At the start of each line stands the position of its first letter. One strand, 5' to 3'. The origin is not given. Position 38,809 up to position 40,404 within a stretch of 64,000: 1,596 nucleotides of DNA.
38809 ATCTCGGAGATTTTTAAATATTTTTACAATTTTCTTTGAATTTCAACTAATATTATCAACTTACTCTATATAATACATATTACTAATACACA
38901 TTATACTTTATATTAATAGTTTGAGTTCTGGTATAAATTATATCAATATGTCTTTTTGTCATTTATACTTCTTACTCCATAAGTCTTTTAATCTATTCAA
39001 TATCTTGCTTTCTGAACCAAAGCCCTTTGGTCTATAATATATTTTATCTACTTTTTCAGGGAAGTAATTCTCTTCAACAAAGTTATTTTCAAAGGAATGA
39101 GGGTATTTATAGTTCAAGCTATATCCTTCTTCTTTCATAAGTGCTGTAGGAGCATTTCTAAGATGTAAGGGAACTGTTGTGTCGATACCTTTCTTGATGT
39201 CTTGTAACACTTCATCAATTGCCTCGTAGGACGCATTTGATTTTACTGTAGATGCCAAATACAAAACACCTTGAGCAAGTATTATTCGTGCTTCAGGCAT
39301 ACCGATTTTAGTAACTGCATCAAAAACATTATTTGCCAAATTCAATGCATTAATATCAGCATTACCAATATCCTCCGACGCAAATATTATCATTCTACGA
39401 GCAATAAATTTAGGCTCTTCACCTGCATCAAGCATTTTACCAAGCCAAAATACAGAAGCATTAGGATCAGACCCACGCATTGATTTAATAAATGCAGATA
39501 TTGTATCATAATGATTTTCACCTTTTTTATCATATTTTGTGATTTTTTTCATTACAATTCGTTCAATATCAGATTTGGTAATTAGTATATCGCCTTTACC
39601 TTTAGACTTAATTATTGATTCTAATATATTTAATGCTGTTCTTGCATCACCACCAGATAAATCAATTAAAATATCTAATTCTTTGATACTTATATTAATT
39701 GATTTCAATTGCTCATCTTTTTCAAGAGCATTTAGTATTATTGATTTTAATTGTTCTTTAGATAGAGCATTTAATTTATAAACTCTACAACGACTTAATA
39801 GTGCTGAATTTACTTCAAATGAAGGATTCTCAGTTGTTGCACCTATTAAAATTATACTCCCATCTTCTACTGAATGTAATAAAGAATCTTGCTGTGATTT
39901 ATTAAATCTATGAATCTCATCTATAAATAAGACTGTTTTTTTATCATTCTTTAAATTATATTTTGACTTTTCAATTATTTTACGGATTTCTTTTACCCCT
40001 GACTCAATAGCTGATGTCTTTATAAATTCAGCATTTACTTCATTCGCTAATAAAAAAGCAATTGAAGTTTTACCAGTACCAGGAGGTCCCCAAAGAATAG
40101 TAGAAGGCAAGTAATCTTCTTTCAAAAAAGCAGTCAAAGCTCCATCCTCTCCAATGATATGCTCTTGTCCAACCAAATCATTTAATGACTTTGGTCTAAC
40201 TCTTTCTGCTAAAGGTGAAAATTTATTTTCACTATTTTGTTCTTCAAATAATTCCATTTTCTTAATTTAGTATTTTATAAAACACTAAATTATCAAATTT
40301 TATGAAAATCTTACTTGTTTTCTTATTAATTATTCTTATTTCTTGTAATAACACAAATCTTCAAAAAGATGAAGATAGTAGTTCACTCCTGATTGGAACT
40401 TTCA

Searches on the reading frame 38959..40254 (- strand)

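Call 73: search_protein_families(library=pfam, proteins=[window:38959-40254:-], max_evalue=0.00001)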
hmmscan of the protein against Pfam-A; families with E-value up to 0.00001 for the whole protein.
window:38959-40254:- (431 aa): 9 families
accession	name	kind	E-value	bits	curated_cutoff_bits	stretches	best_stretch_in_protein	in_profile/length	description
PF12002.13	MgsA_C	-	2.5e-63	213.4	27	1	261-425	1-166/167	MgsA AAA+ ATPase C terminal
PF16193.11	AAA_assoc_2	-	8.5e-25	87.3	34.3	1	185-260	4-81/81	AAA C-terminal domain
PF00004.35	AAA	-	9.2e-20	71.9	21.2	1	53-157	2-124/131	ATPase family associated with various cellular activities (AAA)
PF05496.18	RuvB_N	-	2.3e-16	60.4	27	1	19-141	1-121/159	Holliday junction DNA helicase RuvB P-loop domain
PF13173.12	AAA_14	-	2.7e-07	31.1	27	1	52-166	5-125/129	AAA domain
PF01078.27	Mg_chelatase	-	3.6e-06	27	20.3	0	105-152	106-152/207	Magnesium chelatase, subunit ChlI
PF07728.20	AAA_5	-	3.7e-06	27.4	22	0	52-136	2-97/139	AAA domain (dynein-related subfamily)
PF05673.19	DUF815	-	3.7e-06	26.7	23.8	1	8-134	12-136/249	Protein of unknown function (DUF815)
PF04851.21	ResIII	-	4.1e-06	27.3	22.5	0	89-141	109-162/164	Type III restriction enzyme, res subunit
